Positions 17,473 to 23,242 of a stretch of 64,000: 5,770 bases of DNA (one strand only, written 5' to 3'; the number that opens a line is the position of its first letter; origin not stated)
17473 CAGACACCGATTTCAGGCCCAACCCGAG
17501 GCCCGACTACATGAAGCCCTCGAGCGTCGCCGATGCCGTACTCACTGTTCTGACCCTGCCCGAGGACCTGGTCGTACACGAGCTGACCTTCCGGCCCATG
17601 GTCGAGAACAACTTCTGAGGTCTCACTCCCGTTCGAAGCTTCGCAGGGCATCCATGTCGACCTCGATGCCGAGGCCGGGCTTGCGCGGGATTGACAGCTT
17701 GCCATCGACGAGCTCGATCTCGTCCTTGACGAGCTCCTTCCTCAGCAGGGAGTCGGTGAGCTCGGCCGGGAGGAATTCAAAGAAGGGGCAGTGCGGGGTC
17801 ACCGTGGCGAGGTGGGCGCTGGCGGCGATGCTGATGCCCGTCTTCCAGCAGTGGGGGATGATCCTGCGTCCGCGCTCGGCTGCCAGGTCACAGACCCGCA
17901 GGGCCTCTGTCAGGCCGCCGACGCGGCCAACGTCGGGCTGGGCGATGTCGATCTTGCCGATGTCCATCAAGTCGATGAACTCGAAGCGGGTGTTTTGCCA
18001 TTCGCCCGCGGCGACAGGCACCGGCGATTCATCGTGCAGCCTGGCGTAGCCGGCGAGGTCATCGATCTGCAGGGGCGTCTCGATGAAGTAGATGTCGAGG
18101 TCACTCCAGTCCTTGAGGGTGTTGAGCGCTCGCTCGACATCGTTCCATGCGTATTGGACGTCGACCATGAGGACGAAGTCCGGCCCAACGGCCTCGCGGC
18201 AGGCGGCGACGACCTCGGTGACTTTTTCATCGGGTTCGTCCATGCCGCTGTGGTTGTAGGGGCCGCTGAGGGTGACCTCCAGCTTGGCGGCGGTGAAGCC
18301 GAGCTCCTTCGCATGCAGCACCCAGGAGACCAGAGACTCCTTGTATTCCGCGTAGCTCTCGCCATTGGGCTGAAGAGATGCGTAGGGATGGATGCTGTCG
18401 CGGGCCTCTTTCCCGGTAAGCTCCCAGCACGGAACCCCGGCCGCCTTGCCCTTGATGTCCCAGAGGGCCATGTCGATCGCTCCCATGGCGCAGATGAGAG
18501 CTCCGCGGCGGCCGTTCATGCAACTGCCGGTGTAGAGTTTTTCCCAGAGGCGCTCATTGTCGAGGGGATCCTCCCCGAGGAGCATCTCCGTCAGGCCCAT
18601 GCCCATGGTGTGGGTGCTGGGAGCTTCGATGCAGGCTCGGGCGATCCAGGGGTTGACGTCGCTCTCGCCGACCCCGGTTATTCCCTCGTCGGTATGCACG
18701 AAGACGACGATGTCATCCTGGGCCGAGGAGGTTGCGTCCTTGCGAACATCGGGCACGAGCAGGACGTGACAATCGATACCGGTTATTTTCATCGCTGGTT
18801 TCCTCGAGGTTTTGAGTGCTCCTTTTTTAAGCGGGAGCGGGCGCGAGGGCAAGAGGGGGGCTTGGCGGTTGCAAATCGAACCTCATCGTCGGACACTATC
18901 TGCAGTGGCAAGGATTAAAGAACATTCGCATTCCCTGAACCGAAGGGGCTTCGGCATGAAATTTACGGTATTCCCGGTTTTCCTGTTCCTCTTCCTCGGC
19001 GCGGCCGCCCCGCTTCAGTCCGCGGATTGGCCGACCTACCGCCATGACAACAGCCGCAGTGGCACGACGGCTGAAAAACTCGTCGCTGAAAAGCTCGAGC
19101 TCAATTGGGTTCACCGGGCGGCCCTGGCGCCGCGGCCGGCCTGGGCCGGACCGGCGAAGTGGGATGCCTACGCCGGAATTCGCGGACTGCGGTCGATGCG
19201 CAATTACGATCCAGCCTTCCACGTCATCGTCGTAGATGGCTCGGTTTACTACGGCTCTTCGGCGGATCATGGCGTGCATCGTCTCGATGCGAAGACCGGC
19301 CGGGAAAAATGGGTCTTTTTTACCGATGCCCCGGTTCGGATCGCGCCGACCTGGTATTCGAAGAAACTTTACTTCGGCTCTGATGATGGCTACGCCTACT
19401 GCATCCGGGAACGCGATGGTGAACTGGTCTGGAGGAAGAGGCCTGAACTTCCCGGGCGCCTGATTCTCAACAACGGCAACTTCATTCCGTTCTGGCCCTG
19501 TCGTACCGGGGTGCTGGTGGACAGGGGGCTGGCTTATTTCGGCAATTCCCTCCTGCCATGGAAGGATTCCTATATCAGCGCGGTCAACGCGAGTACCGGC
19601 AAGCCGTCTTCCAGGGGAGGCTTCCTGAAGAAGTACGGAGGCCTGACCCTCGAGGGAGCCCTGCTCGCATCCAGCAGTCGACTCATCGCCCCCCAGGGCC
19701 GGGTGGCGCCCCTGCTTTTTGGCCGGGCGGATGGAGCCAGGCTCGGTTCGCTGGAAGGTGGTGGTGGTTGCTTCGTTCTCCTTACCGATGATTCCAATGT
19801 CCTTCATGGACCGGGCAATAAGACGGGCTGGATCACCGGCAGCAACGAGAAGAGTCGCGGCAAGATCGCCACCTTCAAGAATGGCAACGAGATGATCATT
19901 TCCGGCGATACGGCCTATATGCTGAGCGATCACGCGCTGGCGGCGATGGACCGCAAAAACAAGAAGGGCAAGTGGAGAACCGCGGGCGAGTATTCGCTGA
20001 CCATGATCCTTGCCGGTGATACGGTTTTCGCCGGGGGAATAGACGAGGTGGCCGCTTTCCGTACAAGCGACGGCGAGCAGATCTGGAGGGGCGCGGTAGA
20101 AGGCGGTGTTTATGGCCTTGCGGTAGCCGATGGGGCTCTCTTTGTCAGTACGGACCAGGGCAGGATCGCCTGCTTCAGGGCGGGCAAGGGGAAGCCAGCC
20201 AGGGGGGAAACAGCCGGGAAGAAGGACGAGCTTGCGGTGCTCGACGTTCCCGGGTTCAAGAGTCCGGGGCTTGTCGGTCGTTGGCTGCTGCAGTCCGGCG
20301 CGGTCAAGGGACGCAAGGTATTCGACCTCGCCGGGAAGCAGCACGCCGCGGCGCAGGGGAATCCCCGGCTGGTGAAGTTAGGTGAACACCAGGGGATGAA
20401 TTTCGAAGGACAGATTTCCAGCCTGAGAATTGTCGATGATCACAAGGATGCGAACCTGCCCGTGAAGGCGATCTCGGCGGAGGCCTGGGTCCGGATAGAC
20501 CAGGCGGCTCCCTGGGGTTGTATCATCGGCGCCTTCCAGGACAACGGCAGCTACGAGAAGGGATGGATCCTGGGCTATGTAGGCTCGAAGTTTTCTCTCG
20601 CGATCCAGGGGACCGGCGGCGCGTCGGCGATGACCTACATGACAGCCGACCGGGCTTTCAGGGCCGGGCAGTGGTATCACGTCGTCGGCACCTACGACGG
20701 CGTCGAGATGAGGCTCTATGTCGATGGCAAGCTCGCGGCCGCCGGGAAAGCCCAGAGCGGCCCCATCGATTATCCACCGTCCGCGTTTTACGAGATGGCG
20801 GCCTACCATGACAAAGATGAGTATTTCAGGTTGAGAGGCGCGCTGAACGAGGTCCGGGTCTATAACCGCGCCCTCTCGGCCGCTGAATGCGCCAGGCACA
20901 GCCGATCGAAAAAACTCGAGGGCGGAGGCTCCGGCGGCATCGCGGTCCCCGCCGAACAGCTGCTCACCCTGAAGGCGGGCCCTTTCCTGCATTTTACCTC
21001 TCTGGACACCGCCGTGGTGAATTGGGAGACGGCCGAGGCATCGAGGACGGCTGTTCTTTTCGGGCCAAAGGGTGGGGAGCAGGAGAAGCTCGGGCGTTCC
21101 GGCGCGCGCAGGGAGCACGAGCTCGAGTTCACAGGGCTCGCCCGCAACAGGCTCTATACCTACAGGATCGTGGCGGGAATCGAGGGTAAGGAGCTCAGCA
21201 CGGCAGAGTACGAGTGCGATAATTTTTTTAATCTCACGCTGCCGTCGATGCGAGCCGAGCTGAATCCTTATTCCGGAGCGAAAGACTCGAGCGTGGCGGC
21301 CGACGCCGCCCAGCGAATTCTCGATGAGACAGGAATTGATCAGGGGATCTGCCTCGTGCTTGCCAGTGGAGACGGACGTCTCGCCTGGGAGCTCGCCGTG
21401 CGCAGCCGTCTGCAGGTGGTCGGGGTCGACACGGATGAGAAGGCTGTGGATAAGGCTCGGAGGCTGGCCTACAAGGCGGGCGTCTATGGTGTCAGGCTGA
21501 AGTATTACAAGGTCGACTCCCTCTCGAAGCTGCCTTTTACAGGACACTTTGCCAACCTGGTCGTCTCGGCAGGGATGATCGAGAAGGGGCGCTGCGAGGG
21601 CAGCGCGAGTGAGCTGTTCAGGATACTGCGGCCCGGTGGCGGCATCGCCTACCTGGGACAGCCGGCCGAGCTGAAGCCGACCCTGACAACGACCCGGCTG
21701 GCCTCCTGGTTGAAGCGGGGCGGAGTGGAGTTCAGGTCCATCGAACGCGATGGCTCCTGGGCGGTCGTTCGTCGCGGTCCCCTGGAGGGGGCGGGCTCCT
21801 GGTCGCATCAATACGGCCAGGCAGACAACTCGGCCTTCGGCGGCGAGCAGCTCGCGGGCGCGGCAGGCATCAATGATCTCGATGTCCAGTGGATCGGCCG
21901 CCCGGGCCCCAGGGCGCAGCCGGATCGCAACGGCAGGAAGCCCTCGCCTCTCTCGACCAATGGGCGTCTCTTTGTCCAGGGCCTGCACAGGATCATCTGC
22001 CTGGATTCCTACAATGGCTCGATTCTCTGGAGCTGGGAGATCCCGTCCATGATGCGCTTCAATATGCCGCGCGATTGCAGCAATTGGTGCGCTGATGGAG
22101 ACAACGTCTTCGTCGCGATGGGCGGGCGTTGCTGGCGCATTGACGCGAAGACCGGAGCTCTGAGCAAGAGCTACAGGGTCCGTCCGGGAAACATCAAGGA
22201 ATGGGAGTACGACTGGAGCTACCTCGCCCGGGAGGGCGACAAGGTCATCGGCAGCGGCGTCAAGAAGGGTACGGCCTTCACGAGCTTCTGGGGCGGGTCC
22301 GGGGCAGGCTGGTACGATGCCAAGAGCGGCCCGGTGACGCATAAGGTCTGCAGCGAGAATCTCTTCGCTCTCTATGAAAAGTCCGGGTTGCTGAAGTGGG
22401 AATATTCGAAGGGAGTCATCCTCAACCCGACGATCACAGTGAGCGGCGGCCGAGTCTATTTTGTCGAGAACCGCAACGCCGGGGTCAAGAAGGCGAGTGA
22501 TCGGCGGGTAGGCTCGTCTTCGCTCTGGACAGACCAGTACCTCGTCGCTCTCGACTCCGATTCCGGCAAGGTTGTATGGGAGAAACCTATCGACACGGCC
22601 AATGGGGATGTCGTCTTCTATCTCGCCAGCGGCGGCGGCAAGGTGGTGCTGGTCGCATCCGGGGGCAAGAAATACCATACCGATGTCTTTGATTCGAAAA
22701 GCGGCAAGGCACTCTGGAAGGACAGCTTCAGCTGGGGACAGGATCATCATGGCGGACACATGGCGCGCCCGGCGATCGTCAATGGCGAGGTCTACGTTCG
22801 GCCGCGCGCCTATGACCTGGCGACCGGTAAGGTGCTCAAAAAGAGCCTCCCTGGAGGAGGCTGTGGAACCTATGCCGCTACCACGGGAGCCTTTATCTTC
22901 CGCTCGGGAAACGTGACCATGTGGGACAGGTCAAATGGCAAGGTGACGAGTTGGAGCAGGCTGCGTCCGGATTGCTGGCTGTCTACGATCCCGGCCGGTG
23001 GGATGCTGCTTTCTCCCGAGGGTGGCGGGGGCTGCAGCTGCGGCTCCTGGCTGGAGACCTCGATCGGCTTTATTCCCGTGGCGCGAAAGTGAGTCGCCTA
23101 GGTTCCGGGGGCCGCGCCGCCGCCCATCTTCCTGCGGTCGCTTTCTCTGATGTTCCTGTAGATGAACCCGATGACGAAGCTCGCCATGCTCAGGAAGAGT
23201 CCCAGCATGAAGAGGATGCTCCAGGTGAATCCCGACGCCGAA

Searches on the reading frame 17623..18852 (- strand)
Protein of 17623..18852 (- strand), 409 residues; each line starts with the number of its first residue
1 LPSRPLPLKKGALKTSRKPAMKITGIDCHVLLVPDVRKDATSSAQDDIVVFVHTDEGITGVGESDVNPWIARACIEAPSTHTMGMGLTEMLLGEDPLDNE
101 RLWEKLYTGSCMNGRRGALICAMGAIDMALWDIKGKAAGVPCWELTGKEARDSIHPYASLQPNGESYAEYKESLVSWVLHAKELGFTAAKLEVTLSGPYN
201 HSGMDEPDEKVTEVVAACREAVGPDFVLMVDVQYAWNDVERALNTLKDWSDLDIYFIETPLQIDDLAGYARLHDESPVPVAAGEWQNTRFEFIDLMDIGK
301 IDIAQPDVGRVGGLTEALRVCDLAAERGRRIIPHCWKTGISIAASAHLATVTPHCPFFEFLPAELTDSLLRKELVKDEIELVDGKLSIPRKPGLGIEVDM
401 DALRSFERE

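Call 13: search_protein_families(library=pfam, proteins=[window:17623-18852:-], max_evalue=0.001)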
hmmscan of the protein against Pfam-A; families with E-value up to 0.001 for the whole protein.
window:17623-18852:- (409 aa): 2 families
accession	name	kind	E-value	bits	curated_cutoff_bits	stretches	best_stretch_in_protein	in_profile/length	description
PF13378.12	MR_MLE_C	-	1.6e-54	185.4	29.4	1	182-402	11-219/219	Enolase C-terminal domain-like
PF02746.21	MR_MLE_N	-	1.5e-14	54.7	22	1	41-147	22-117/117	Mandelate racemase / muconate lactonizing enzyme, N-terminal domain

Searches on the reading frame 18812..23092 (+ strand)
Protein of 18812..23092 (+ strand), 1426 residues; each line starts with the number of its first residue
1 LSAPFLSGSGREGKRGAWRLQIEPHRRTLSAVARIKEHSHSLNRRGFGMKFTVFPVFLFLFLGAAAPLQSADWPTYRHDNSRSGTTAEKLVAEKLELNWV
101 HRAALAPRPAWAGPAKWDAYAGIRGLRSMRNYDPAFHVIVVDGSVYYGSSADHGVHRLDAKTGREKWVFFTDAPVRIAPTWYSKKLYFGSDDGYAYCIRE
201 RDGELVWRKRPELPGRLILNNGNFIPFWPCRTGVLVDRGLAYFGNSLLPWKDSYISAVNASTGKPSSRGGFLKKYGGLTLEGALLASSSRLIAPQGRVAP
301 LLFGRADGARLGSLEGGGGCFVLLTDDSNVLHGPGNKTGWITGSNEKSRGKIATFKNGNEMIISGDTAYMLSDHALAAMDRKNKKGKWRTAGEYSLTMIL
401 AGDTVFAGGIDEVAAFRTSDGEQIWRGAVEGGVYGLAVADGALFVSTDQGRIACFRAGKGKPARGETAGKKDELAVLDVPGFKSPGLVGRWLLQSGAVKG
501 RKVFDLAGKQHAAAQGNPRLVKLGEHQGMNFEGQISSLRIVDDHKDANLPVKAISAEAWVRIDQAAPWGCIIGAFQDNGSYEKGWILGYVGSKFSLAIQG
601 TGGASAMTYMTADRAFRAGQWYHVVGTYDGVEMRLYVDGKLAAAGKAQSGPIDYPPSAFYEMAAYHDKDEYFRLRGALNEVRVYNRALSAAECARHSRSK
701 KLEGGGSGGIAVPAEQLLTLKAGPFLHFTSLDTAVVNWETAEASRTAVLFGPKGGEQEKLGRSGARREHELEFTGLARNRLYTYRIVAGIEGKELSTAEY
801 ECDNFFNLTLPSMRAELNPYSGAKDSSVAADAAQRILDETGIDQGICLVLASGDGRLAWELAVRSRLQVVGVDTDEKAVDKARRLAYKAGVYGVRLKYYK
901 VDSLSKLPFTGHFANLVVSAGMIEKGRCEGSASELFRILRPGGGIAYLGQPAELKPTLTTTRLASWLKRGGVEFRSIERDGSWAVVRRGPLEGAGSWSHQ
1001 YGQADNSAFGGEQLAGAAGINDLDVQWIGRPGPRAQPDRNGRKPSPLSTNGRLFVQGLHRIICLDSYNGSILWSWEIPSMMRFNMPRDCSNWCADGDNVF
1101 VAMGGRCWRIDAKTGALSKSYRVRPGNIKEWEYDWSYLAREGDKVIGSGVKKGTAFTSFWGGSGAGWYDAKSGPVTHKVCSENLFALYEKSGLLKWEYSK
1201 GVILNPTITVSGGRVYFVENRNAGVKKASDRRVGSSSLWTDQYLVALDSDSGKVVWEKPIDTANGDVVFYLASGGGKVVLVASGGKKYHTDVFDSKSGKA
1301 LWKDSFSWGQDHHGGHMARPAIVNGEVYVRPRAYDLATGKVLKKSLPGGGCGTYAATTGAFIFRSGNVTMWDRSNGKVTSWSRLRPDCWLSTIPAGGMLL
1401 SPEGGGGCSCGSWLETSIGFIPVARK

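Call 13: search_protein_families(library=pfam, proteins=[window:18812-23092:+], max_evalue=0.001)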
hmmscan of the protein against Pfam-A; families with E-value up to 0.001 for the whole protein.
window:18812-23092:+ (1426 aa): 7 families
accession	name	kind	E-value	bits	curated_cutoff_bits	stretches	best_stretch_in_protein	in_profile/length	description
PF13360.13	PQQ_2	-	1.8e-29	103.5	27.6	3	1184-1378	45-229/233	Outer membrane protein assembly factor BamB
PF13385.13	Laminin_G_3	-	2.9e-27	96.1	27.6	1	545-692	10-149/151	Concanavalin A-like lectin/glucanases superfamily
PF13570.13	Beta-prop_ACSF4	-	1.1e-14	55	133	1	147-210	65-130/329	Beta-alanine-activating enzyme, beta-propeller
PF01011.28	PQQ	-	4.2e-10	39.4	26.7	0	997-1121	1-140/595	Glucose/ethanol/alcohol dehydrogenase, beta-propeller domain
PF13649.12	Methyltransf_25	-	1.1e-09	39.2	27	1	849-943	3-97/97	Methyltransferase domain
PF13847.12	Methyltransf_31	-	1.3e-07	31.8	27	1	838-946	9-108/145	Methyltransferase domain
PF08241.18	Methyltransf_11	-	1.5e-07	32.4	21.2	1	850-945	3-93/95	Methyltransferase domain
